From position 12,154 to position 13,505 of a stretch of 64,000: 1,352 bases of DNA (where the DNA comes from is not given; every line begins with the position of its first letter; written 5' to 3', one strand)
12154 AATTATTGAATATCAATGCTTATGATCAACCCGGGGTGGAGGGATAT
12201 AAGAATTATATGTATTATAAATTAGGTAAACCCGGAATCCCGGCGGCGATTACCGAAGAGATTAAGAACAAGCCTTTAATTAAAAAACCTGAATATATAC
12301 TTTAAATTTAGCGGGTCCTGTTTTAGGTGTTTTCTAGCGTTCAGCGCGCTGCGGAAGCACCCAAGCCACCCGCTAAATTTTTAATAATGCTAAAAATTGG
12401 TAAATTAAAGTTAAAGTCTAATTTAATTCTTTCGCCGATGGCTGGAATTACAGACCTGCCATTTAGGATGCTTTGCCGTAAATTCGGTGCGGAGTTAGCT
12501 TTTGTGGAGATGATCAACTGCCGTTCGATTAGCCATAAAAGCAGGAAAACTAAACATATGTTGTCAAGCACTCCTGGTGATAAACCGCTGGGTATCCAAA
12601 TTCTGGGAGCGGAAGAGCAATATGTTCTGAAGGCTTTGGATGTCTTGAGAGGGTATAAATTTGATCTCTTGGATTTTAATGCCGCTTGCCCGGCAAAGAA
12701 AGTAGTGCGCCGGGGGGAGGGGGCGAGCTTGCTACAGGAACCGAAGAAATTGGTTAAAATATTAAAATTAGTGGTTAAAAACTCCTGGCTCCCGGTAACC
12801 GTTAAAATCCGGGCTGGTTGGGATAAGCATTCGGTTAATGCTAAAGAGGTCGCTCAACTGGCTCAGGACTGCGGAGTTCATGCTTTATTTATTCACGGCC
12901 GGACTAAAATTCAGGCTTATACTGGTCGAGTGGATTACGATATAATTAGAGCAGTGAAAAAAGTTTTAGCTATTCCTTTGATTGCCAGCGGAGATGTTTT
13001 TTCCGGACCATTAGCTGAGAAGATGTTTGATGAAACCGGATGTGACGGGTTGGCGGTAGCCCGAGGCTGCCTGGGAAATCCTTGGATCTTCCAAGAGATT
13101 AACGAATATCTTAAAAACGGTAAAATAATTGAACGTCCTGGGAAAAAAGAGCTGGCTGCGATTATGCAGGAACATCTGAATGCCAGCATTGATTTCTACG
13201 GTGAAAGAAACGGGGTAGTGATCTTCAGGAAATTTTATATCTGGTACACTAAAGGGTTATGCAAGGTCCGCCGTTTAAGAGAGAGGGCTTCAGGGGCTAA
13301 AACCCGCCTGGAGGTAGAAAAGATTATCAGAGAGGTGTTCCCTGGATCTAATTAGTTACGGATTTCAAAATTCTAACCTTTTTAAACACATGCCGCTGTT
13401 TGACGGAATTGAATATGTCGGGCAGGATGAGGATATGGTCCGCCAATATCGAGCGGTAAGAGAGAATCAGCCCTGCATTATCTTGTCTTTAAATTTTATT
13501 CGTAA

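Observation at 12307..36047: Family of ~70-nt imperfect palindromic intergenic repeats (4 copies, both orientations)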

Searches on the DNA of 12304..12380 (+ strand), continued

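Call 58: search_with_rna_model(model_id=R1, sources=[L155, L156, L157, L158, L159, L160, L161, L162, L163, L022], max_evalue=1)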
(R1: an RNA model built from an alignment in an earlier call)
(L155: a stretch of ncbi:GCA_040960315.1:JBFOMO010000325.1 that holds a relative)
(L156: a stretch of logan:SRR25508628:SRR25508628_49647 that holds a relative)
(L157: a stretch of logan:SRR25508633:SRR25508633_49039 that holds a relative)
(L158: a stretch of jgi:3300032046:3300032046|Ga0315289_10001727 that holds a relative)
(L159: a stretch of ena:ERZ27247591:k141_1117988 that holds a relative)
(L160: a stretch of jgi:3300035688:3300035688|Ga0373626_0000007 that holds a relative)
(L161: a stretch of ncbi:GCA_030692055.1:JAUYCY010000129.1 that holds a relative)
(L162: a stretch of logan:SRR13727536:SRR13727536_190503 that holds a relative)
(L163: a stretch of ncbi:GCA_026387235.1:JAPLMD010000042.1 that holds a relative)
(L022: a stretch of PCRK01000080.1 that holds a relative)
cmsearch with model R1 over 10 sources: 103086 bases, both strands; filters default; matches with E-value up to 1: 2.
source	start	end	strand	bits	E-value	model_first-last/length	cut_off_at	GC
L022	3934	4011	+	88.8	1.1e-23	1-78/78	no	0.56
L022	3934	4011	-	40.8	1.5e-09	1-78/78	no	0.56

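Call 64: search_with_rna_model(model_id=R1, sources=[L164, L165, L166, L167, L168], max_evalue=1)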
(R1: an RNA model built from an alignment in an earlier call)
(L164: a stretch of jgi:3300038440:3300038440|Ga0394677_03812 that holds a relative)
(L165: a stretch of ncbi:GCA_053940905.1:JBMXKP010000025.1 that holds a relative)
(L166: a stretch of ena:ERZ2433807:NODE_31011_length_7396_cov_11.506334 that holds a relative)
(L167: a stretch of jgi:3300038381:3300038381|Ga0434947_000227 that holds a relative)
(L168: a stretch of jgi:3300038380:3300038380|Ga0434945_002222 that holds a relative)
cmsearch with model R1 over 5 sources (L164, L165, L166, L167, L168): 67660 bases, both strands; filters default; matches with E-value up to 1: 0.
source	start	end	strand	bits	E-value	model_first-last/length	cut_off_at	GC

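Call 83: search_with_rna_model(model_id=R1, sources=[L169, L170, L171, L172], max_evalue=1)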
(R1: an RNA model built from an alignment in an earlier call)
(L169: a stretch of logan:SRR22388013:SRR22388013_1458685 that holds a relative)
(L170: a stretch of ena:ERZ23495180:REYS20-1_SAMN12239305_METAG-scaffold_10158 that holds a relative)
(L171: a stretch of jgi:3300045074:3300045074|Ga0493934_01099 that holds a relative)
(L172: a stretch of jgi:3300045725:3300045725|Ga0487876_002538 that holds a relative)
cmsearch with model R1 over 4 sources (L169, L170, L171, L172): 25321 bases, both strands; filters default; matches with E-value up to 1: 0.
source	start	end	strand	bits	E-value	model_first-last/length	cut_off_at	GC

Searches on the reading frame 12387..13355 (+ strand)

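Call 15: search_protein_families(library=ncbifam, proteins=[window:12387-13355:+])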
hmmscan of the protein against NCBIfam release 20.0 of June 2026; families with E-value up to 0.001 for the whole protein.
window:12387-13355:+ (322 aa): 8 families
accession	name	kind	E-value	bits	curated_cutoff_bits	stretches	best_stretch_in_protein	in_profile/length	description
TIGR00737.1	nifR3_yhdG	equivalog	1.6e-102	343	293.3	1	4-318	1-315/319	tRNA dihydrouridine synthase DusB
NF007838.0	PRK10550.1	equivalog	2.6e-27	95.6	395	1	54-234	51-233/312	tRNA dihydrouridine(16) synthase DusC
NF008774.0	PRK11815.1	equivalog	6.1e-27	94.4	269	1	10-305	12-311/337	tRNA dihydrouridine(20/20a) synthase DusA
TIGR00742.1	yjbN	subfamily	5.6e-20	71.9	397.2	1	13-174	3-165/318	tRNA dihydrouridine(20/20a) synthase DusA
TIGR00736.1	nifR3_rel_arch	hypoth_equivalog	2.6e-06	27.1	218.7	1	91-230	92-225/231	MJ0144 family RNA dihydrouridine synthase-like protein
NF045599.1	bili_reduct_long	exception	0.00027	19.3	750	0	184-239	277-332/641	bilirubin reductase, long form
TIGR00735.1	hisF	equivalog_domain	0.00046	19.6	294.55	1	137-245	142-249/254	imidazole glycerol phosphate synthase subunit HisF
NF005574.0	PRK07259.1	equivalog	0.00077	18.5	269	0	62-166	93-188/304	dihydroorotate dehydrogenase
